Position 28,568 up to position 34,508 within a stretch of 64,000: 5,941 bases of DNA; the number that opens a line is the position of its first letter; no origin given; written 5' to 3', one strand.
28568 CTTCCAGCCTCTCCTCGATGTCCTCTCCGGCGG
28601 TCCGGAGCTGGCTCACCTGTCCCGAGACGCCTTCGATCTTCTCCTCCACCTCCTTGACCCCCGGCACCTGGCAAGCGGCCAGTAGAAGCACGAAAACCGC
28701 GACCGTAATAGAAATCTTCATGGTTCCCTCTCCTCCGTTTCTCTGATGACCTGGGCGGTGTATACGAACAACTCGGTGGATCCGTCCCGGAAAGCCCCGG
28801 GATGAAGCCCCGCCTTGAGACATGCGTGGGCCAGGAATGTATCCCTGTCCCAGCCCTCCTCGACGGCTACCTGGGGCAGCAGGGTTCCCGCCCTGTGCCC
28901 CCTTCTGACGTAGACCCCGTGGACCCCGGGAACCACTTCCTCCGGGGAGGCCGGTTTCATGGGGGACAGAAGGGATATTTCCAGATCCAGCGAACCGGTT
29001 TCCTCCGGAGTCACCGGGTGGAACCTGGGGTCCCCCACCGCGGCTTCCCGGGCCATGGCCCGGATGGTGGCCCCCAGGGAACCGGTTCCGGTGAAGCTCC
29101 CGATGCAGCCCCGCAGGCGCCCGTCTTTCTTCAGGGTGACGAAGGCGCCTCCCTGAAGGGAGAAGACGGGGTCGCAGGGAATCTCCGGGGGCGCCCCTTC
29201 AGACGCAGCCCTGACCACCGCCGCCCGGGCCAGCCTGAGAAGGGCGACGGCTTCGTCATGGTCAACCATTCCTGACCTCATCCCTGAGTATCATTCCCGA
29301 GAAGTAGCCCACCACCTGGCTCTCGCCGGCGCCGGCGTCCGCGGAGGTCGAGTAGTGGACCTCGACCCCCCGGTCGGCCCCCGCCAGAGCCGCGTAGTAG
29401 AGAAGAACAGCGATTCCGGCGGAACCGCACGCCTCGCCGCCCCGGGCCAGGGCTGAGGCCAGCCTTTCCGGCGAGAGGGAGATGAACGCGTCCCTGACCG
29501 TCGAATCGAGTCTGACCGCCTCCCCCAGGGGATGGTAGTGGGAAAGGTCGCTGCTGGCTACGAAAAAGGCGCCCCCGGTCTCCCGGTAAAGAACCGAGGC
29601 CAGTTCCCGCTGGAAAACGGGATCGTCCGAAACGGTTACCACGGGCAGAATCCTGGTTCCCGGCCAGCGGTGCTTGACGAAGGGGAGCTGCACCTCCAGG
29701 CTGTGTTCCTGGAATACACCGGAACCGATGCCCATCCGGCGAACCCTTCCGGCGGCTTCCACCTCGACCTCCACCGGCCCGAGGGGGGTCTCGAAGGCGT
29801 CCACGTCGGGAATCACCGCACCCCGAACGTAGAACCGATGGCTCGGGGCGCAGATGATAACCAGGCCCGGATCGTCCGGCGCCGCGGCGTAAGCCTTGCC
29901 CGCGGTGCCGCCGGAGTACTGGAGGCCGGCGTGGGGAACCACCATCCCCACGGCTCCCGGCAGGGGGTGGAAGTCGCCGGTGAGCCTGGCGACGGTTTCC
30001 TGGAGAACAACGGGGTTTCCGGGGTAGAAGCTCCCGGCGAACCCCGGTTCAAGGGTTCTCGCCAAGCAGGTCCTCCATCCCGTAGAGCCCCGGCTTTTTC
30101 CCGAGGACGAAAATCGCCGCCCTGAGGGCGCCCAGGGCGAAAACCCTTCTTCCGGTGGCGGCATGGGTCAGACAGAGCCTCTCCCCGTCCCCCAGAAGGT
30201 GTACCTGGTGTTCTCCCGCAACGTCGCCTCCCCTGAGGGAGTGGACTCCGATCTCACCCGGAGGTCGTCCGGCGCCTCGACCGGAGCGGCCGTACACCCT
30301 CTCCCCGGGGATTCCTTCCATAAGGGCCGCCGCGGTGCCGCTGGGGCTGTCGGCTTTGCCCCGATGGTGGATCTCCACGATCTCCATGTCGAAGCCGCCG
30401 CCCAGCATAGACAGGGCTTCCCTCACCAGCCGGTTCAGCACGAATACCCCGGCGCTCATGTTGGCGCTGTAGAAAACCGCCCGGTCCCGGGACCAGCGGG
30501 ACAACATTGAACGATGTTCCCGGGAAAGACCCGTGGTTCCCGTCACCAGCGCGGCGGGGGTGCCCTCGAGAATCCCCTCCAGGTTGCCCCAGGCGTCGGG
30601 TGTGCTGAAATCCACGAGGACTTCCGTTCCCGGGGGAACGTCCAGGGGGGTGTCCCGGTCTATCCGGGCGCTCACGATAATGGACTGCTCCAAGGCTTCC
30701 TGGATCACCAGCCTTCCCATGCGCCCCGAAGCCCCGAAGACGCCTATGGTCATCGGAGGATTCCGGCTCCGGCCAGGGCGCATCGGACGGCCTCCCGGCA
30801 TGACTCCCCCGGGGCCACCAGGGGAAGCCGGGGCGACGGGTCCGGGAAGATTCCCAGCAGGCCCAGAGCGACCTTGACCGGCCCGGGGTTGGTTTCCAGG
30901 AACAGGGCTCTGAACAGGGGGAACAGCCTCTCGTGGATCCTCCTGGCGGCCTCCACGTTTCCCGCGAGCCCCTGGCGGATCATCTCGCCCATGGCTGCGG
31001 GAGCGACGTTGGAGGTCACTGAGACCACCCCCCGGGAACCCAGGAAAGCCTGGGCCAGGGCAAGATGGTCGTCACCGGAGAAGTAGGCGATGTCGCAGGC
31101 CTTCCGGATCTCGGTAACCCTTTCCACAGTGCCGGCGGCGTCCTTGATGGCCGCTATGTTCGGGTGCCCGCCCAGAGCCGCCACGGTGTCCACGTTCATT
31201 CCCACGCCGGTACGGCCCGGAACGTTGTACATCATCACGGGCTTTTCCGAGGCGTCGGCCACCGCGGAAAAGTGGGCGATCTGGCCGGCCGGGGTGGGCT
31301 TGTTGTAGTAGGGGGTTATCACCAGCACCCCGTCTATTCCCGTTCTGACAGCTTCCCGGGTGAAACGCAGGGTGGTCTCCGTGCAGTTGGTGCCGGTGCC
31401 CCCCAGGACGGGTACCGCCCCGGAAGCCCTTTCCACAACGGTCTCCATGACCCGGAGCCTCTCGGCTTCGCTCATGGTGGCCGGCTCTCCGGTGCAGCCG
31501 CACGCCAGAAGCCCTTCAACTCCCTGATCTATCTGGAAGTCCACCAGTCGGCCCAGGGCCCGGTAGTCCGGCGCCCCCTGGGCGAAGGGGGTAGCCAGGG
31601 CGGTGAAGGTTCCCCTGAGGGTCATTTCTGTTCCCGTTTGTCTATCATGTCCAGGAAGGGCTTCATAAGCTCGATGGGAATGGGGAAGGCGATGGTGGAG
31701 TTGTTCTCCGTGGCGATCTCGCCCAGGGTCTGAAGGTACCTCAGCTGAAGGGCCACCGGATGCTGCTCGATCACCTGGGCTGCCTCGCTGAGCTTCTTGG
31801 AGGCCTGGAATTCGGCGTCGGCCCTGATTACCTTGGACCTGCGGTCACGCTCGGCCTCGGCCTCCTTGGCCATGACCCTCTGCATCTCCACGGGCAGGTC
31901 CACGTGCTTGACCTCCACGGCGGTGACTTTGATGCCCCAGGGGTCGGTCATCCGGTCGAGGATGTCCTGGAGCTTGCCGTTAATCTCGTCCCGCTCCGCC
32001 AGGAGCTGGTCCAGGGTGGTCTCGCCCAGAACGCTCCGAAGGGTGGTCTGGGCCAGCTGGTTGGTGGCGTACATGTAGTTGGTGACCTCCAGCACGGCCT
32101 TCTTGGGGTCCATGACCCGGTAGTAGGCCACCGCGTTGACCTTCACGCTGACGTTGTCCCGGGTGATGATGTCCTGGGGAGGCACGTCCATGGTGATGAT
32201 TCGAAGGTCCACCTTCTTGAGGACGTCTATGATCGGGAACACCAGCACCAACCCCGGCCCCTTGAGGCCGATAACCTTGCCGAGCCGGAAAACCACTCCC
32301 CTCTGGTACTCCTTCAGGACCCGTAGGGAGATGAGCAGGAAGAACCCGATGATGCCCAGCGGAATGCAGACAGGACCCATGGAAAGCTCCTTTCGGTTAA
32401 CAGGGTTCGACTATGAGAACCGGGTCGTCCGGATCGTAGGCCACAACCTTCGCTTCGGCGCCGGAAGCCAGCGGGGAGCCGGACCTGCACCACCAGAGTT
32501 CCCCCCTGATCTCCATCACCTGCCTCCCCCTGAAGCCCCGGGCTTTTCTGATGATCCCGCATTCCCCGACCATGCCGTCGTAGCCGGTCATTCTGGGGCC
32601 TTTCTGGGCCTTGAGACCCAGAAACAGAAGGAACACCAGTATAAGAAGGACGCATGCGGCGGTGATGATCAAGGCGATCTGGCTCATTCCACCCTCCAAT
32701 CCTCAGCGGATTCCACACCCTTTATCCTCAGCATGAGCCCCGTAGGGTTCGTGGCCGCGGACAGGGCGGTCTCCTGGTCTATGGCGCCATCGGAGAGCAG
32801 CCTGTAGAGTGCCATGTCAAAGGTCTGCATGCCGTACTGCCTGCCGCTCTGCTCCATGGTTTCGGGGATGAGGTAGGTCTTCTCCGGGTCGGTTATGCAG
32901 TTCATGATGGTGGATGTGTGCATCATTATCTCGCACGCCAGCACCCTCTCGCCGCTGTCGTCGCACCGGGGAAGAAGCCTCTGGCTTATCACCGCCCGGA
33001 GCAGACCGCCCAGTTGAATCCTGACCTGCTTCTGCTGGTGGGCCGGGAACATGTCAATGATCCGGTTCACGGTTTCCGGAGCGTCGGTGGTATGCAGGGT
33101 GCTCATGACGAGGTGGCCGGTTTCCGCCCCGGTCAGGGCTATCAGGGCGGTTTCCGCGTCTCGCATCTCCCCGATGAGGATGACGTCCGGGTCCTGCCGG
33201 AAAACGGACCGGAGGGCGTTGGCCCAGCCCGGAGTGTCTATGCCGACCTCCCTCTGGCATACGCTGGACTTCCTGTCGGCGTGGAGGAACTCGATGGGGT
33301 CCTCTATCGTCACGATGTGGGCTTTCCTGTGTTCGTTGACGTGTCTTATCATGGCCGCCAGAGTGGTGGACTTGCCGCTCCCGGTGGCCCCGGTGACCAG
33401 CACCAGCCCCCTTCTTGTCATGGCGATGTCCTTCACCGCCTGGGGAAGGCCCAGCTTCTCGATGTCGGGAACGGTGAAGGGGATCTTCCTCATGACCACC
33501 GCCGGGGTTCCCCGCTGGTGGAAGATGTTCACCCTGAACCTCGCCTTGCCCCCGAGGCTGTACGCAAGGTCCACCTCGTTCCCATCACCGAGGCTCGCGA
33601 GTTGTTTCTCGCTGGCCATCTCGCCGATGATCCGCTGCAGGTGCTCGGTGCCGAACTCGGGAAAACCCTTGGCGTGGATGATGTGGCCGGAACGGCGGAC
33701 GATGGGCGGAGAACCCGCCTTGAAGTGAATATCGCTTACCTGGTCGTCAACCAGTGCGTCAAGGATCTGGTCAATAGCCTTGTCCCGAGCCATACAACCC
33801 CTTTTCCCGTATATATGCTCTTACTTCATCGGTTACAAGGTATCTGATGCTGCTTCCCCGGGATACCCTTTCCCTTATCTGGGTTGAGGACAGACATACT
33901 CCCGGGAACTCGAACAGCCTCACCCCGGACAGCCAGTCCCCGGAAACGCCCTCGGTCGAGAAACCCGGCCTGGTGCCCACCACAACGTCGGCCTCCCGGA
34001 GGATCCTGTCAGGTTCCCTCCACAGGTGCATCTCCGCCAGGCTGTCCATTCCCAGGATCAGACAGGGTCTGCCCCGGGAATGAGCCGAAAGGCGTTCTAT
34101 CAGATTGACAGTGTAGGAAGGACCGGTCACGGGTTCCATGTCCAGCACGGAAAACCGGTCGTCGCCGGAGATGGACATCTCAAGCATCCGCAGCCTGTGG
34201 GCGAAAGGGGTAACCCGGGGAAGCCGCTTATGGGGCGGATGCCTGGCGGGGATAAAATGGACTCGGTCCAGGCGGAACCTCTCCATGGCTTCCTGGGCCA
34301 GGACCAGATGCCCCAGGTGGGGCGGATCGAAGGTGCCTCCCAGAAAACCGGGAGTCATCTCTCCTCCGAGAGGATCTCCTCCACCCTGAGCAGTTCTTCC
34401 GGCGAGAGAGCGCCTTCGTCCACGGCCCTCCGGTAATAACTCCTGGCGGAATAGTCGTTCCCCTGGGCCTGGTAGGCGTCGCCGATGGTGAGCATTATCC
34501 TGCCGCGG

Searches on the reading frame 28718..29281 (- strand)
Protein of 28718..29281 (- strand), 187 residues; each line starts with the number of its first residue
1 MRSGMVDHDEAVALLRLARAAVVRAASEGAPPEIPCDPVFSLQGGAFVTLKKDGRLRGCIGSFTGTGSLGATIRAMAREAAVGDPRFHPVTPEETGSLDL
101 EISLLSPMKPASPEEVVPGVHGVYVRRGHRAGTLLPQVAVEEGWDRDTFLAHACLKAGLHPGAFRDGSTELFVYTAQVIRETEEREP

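Call 44: search_protein_families(library=pfam, proteins=[window:28718-29281:-], max_evalue=0.01)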
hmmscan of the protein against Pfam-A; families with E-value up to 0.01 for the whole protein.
window:28718-29281:- (187 aa): 1 family
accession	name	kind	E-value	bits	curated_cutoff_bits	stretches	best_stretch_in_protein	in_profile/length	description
PF01871.22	AMMECR1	-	6.8e-51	172.5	25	1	16-178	2-167/168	AMMECR1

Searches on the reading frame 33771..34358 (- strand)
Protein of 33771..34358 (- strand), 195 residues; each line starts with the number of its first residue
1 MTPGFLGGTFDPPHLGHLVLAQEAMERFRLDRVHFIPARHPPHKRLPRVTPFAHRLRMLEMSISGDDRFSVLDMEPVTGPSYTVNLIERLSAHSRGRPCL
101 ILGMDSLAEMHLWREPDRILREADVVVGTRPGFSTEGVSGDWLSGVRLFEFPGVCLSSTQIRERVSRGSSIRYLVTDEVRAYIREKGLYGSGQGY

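Call 44: search_protein_families(library=pfam, proteins=[window:33771-34358:-], max_evalue=0.01)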
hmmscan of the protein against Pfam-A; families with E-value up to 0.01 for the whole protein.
window:33771-34358:- (195 aa): 1 family
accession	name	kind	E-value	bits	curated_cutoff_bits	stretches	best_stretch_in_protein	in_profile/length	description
PF01467.32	CTP_transf_like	-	1.1e-21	77.8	21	1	6-164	2-133/133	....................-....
